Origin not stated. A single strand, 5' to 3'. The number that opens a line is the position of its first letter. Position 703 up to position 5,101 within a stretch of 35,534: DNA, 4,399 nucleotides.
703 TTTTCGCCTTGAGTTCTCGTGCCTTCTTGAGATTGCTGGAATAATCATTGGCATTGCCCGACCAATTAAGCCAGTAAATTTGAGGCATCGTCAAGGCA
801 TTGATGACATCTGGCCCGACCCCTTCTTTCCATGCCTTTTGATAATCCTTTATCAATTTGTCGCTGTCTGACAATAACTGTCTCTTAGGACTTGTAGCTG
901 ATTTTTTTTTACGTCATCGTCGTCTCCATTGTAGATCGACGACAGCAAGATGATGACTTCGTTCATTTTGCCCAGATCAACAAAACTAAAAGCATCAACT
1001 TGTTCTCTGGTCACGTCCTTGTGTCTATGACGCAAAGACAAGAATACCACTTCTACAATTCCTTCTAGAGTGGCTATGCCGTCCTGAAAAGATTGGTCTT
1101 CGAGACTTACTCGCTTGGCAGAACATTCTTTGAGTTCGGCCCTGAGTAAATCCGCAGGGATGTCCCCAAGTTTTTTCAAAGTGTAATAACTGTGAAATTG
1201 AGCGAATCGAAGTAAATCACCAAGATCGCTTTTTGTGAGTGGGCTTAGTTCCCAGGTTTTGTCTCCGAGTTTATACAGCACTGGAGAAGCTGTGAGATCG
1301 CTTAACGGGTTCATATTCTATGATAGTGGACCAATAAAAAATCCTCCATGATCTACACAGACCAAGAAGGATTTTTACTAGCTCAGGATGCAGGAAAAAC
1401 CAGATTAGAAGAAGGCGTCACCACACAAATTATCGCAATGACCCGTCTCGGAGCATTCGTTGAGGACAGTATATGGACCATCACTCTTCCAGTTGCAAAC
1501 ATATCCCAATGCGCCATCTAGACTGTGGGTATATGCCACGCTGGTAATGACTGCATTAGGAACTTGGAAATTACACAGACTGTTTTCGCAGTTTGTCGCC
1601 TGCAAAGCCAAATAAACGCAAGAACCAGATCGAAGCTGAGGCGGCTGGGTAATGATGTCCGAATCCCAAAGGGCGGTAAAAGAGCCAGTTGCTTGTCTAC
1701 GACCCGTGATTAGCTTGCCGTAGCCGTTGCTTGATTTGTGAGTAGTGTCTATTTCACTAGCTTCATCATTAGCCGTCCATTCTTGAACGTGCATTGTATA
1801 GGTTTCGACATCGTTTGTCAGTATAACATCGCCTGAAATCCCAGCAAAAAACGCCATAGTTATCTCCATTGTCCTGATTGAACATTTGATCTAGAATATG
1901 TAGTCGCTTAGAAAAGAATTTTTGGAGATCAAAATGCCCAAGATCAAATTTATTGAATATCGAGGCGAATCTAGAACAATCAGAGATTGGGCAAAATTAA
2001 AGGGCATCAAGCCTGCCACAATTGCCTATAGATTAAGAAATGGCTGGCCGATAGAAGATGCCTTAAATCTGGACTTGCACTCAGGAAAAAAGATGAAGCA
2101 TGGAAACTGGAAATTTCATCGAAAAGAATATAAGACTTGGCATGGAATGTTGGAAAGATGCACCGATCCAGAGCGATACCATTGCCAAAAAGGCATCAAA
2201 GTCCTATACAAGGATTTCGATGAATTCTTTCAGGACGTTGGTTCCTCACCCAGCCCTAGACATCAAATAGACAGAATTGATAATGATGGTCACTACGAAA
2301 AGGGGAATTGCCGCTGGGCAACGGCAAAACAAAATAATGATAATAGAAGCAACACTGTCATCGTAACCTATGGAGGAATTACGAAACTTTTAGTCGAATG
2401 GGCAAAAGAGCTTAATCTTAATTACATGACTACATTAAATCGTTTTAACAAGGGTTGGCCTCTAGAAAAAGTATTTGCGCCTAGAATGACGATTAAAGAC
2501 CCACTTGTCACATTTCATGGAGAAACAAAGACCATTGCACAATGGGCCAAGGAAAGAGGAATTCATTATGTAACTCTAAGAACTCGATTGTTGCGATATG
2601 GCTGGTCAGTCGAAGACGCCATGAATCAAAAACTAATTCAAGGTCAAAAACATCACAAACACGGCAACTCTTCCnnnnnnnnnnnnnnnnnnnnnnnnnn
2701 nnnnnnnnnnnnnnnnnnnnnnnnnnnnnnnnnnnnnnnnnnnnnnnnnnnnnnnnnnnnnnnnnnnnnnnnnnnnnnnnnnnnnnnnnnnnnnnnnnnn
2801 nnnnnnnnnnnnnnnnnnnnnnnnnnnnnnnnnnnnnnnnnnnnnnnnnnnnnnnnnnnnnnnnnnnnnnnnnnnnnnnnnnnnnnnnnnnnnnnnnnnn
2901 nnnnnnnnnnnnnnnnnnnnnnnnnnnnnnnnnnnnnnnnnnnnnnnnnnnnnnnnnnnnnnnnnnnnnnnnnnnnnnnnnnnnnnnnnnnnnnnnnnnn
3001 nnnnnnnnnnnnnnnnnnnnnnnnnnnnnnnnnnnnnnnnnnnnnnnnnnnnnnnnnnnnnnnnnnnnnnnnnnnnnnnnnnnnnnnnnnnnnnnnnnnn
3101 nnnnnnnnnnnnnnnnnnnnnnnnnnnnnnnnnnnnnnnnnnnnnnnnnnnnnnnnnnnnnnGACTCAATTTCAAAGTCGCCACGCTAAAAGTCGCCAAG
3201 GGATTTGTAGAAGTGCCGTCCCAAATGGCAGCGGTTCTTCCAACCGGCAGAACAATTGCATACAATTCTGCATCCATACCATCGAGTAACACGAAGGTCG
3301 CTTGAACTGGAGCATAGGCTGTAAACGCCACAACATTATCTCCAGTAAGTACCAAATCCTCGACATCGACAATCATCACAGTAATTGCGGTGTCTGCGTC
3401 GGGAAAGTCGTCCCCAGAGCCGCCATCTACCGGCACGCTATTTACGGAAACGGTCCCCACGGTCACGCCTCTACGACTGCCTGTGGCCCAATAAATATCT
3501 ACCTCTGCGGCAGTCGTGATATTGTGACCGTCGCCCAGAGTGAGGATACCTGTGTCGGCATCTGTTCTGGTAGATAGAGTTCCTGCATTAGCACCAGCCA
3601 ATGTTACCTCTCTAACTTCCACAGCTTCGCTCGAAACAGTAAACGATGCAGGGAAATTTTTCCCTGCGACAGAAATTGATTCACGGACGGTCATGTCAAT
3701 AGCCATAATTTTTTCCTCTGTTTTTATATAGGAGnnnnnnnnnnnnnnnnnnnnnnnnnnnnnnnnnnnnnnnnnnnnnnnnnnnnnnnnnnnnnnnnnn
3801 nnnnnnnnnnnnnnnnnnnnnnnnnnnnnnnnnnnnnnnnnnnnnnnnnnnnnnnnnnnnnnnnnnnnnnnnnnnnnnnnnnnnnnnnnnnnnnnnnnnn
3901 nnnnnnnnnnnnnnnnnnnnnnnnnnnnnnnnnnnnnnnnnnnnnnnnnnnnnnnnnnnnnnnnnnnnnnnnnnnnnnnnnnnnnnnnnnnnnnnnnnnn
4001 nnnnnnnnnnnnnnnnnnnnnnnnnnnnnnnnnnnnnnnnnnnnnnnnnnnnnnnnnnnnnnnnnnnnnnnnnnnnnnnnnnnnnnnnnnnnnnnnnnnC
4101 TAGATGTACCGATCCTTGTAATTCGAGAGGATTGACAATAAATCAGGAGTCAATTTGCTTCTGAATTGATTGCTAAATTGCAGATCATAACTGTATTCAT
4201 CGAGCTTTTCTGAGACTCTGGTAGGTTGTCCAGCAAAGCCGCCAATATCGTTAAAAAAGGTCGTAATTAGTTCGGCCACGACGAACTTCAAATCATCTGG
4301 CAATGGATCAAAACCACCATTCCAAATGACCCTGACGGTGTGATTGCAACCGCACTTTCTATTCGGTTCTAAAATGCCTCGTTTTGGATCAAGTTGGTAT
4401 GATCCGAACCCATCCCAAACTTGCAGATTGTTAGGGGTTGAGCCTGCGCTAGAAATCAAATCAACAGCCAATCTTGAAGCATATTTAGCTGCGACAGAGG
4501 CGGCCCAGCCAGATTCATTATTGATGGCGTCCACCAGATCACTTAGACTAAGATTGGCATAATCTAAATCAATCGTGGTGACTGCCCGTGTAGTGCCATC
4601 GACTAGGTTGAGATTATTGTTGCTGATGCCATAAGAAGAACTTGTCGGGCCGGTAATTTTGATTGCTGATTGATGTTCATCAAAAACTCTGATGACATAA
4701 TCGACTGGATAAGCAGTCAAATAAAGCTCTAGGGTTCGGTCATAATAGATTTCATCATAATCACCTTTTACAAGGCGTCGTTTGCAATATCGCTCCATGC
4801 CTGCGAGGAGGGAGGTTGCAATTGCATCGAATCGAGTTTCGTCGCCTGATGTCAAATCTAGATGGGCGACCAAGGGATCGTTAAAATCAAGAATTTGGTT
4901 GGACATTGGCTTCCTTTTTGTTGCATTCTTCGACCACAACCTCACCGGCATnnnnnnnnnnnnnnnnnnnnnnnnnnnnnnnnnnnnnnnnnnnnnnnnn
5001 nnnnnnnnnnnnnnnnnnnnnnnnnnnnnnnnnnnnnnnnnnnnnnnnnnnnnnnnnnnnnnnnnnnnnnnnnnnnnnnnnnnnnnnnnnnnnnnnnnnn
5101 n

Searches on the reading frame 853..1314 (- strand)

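Call 26: search_protein_families(library=phrogs, proteins=[window:853-1314:-], max_evalue=0.001)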
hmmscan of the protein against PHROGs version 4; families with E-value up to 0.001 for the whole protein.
window:853-1314:- (153 aa): 1 family
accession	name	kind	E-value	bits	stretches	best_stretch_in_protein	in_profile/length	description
phrog_7947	-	unknown function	0.00052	21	1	74-127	39-88/104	-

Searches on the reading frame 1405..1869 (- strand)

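Call 26: search_protein_families(library=phrogs, proteins=[window:1405-1869:-], max_evalue=0.001)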
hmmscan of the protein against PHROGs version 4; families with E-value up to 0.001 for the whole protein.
window:1405-1869:- (154 aa): 1 family
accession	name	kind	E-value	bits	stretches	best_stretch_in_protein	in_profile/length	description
phrog_1407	-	tail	9.3e-05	23.1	1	27-139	49-167/258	major tail protein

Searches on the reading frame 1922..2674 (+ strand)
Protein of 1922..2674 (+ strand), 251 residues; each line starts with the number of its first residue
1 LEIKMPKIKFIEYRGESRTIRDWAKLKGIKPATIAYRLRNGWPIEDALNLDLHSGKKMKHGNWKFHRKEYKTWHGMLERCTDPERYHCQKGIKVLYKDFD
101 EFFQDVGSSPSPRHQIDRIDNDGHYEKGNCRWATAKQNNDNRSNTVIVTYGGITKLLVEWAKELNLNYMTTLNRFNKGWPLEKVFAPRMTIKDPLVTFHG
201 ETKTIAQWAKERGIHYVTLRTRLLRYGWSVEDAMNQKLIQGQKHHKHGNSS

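Call 12: search_protein_families(library=pfam, proteins=[window:1922-2674:+], max_evalue=0.01)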
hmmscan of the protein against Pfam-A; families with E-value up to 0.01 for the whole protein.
window:1922-2674:+ (251 aa): 1 family
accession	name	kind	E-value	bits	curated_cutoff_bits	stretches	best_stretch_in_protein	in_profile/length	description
PF13556.12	HTH_30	-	0.00099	19.3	27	0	200-225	10-35/59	PucR C-terminal helix-turn-helix domain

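Call 26: search_protein_families(library=phrogs, proteins=[window:1922-2674:+], max_evalue=0.001)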
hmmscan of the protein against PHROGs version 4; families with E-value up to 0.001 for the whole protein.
window:1922-2674:+ (251 aa): 10 families
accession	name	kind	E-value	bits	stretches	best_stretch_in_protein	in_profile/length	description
phrog_3377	-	DNA, RNA and nucleotide metabolism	2.1e-55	188.6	2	63-243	8-194/196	HNH endonuclease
phrog_374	-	DNA, RNA and nucleotide metabolism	1.3e-33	117.7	1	56-233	261-457/617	HNH endonuclease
phrog_8790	-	DNA, RNA and nucleotide metabolism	9.4e-21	75.8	1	67-184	23-141/241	restriction endonuclease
phrog_2081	-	DNA, RNA and nucleotide metabolism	4.2e-17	63.4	1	55-177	92-238/433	HNH endonuclease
phrog_1065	-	unknown function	1.4e-16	62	2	144-249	52-154/192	-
phrog_953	-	DNA, RNA and nucleotide metabolism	3.3e-08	34.3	1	66-143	221-306/420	HNH endonuclease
phrog_26731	-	unknown function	3.9e-08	34.7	1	146-186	5-47/107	-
phrog_925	-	DNA, RNA and nucleotide metabolism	0.00018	22.2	0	199-218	14-33/67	HTH DNA binding protein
phrog_3190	-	unknown function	0.00045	21.5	0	18-68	95-150/169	-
phrog_4578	-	DNA, RNA and nucleotide metabolism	0.00077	20.4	0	114-146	30-63/130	HNH endonuclease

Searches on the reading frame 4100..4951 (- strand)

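Call 12: search_protein_families(library=pfam, proteins=[window:4100-4951:-], max_evalue=0.01)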
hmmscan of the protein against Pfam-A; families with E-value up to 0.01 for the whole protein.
window:4100-4951:- (283 aa): 0 families

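Call 26: search_protein_families(library=phrogs, proteins=[window:4100-4951:-], max_evalue=0.001)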
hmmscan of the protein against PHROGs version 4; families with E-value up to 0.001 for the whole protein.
window:4100-4951:- (283 aa): 1 family
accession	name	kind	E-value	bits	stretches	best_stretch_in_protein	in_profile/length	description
phrog_442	-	connector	8.5e-08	32.8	1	184-279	171-261/270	head-tail adaptor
